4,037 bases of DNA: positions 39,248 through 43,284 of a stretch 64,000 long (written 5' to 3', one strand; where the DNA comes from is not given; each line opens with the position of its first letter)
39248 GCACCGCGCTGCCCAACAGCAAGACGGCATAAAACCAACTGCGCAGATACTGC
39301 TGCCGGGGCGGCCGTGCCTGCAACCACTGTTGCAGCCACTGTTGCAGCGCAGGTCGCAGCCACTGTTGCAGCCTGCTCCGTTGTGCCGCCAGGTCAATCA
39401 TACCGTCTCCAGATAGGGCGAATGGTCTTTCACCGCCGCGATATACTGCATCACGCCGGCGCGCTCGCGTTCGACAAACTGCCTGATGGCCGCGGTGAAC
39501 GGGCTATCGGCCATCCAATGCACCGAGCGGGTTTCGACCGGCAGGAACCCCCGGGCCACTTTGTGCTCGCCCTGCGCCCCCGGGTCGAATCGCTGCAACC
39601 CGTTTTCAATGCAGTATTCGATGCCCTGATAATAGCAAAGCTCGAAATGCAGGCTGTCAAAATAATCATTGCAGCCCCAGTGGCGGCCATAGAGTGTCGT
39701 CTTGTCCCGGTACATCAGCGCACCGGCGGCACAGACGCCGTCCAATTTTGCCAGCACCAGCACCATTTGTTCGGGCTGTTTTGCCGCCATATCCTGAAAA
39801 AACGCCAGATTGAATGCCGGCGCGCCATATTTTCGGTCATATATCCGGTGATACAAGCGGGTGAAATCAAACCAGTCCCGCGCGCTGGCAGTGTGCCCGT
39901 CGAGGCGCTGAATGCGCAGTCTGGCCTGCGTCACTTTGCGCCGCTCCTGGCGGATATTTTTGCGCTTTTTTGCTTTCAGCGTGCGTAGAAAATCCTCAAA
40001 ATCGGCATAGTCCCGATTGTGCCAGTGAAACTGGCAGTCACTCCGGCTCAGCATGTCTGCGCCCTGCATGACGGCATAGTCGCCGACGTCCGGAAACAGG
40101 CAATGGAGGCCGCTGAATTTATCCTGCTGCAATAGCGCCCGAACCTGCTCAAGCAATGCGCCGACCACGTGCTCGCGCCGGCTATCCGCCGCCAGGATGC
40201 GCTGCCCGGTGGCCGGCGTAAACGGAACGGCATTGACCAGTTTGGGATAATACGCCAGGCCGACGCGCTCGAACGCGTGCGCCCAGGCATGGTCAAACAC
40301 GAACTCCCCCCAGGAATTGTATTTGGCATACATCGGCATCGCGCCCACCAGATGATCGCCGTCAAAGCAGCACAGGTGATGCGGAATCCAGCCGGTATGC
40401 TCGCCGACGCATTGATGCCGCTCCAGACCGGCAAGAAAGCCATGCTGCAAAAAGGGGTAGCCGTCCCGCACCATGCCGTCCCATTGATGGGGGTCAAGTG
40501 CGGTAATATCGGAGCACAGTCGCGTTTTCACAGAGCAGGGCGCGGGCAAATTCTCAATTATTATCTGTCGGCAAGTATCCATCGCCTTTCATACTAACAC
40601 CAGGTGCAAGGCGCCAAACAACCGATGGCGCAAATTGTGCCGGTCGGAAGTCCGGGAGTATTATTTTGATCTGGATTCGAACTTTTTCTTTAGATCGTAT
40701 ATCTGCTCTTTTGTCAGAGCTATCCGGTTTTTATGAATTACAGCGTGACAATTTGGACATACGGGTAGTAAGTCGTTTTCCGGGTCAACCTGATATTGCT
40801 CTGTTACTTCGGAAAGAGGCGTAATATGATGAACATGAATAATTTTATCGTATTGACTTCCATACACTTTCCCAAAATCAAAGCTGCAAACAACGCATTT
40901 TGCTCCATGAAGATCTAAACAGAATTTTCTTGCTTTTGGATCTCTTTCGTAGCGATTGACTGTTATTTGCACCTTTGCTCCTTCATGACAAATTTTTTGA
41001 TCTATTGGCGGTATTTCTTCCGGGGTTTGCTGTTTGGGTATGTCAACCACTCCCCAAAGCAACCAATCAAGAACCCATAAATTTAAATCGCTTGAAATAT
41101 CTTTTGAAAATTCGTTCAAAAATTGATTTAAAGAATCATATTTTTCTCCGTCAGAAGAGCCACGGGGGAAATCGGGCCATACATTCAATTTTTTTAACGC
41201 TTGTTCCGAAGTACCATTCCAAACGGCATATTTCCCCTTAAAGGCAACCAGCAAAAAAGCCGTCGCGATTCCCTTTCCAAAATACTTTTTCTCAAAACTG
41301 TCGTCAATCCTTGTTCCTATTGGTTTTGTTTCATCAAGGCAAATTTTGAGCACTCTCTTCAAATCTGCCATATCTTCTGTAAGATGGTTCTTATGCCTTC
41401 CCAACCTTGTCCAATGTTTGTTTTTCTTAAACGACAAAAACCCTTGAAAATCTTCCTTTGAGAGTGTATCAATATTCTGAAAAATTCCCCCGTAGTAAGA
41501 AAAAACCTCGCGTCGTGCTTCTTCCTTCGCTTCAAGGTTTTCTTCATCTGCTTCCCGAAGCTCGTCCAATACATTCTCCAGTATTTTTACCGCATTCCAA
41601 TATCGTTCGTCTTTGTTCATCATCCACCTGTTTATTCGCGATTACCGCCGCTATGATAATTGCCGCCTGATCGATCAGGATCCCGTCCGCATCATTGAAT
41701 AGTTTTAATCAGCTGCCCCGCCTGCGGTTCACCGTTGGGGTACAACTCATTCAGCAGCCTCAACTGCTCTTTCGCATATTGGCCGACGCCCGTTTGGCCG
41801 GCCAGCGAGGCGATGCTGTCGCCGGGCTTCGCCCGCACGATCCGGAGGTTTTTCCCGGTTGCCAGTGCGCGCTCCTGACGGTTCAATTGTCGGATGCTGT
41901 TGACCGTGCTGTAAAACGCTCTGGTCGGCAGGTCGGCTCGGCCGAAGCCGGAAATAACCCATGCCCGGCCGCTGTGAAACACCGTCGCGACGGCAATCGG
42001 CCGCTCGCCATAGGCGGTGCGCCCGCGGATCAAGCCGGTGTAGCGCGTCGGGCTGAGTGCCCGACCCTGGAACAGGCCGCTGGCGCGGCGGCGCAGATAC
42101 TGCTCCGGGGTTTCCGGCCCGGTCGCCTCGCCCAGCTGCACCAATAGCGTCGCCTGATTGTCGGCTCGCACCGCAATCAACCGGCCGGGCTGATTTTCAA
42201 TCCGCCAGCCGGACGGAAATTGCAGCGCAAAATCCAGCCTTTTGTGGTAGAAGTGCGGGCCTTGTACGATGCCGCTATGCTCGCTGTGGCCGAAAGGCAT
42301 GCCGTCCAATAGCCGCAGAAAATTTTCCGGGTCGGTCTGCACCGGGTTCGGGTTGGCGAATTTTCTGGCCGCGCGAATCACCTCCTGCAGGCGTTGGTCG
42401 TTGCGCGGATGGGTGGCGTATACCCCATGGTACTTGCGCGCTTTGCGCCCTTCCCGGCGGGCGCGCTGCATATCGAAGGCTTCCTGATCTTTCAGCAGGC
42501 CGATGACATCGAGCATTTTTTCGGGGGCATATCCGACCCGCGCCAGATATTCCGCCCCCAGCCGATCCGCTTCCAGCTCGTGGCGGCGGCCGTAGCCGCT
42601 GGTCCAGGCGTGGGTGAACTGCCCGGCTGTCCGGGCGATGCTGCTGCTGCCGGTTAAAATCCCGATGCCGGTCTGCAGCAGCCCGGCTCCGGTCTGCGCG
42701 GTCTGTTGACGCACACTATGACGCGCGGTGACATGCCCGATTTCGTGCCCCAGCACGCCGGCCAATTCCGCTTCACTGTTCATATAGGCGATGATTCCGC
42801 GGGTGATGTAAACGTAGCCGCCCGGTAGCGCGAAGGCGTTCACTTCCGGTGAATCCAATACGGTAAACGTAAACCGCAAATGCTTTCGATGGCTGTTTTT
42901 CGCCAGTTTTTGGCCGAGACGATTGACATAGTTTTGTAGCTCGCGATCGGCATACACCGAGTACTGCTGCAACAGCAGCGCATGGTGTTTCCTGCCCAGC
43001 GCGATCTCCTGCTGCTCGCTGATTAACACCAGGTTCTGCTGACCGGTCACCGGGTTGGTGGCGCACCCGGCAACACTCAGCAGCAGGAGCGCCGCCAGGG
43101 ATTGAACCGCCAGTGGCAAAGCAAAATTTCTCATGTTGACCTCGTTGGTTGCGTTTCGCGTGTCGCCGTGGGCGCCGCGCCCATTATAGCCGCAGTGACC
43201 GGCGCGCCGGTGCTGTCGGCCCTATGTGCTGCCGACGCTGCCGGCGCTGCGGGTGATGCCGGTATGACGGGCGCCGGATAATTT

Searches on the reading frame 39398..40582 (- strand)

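Call 95: search_protein_families(library=pfam, proteins=[window:39398-40582:-], max_evalue=0.001)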
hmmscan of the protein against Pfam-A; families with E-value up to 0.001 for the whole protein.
window:39398-40582:- (394 aa): 2 families
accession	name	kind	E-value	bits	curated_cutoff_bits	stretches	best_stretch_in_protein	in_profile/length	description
PF04339.18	FemAB_like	-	3.9e-142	474.2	27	1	26-390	2-367/369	Peptidogalycan biosysnthesis/recognition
PF13480.13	Acetyltransf_6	-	3.5e-14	53.6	22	1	204-338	1-138/143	Acetyltransferase (GNAT) domain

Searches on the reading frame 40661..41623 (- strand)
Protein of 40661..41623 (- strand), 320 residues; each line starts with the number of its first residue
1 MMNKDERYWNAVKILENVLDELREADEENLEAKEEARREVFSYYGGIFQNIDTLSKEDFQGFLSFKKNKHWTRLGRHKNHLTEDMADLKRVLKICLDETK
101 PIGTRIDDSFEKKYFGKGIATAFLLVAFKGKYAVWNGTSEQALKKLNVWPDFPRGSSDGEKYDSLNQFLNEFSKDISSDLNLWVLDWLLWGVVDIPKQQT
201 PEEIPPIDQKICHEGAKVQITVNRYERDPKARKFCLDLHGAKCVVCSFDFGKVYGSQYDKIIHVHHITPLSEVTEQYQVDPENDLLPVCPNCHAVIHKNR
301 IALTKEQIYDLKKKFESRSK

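Call 95: search_protein_families(library=pfam, proteins=[window:40661-41623:-], max_evalue=0.001)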
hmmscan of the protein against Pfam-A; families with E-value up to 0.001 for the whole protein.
window:40661-41623:- (320 aa): 1 family
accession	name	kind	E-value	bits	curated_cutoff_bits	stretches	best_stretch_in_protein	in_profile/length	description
PF01844.29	HNH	-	6.6e-05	23.4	21.4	1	243-297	1-45/47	HNH endonuclease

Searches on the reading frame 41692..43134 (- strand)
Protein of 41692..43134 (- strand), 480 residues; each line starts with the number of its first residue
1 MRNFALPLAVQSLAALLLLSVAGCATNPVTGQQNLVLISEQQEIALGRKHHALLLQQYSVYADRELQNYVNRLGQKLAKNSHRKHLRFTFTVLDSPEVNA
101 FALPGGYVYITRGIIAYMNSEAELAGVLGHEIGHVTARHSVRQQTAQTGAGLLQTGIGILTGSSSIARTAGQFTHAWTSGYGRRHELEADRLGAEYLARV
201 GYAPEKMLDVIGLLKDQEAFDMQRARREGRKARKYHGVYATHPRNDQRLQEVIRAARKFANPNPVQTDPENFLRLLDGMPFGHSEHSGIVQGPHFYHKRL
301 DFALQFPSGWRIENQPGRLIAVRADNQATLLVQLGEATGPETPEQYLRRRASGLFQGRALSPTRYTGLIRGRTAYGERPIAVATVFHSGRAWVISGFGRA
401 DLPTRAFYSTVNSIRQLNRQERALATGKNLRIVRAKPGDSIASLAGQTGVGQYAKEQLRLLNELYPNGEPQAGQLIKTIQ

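Call 95: search_protein_families(library=pfam, proteins=[window:41692-43134:-], max_evalue=0.001)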
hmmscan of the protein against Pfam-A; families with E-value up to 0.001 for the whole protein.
window:41692-43134:- (480 aa): 1 family
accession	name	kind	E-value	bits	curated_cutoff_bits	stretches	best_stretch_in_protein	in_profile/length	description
PF01435.24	Peptidase_M48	-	3.8e-36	125.1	20.3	1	67-252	4-182/186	Peptidase family M48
